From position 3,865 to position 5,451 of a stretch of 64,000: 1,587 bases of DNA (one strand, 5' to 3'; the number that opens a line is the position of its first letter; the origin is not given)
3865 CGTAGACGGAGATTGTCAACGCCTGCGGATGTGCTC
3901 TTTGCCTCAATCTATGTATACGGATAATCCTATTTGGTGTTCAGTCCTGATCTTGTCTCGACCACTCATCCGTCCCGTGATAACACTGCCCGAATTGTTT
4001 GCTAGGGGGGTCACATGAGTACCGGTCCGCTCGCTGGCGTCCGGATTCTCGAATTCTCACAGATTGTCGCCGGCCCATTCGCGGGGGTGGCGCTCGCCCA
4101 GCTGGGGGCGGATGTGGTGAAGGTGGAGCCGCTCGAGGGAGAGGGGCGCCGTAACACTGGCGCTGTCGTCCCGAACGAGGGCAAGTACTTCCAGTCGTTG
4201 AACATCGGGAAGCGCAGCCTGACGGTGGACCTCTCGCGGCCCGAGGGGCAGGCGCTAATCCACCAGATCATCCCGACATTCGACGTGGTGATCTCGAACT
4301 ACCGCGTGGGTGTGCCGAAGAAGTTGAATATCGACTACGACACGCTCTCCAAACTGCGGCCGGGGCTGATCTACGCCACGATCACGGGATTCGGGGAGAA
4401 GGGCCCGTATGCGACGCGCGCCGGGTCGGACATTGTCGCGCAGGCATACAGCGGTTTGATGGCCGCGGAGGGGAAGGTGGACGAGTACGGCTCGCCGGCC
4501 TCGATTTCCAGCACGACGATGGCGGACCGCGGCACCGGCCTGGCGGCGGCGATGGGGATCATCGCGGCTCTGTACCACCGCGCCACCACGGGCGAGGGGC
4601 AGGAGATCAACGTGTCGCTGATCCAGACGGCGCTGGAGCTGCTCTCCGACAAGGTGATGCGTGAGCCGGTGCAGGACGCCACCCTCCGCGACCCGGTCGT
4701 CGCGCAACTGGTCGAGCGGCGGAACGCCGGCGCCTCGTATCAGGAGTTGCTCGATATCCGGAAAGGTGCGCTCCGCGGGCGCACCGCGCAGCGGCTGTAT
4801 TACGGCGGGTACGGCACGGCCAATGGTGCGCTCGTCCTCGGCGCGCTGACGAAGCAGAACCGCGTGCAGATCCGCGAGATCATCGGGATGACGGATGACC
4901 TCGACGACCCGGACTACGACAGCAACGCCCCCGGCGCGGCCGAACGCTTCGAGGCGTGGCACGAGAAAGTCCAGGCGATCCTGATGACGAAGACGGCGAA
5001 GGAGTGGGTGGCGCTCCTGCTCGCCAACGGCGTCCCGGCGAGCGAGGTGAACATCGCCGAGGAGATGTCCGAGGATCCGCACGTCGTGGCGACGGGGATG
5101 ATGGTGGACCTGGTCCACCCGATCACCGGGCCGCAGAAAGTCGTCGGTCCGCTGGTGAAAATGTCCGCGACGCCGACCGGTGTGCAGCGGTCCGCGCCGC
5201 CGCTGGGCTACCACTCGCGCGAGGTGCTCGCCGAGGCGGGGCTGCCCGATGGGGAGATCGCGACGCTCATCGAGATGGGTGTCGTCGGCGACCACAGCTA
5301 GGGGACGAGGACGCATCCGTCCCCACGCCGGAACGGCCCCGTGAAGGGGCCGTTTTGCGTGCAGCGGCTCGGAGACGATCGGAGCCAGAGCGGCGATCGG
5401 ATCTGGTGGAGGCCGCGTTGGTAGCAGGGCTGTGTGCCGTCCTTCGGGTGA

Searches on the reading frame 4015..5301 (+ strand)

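Call 3: search_protein_families(library=pfam, proteins=[window:4015-5301:+], max_evalue=0.01)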
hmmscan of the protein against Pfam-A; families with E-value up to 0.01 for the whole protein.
window:4015-5301:+ (428 aa): 1 family
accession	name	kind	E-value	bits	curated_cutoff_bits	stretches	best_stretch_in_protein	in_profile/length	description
PF02515.22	CoA_transf_3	-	5.7e-94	315.7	23.3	1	6-400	1-365/366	CoA-transferase family III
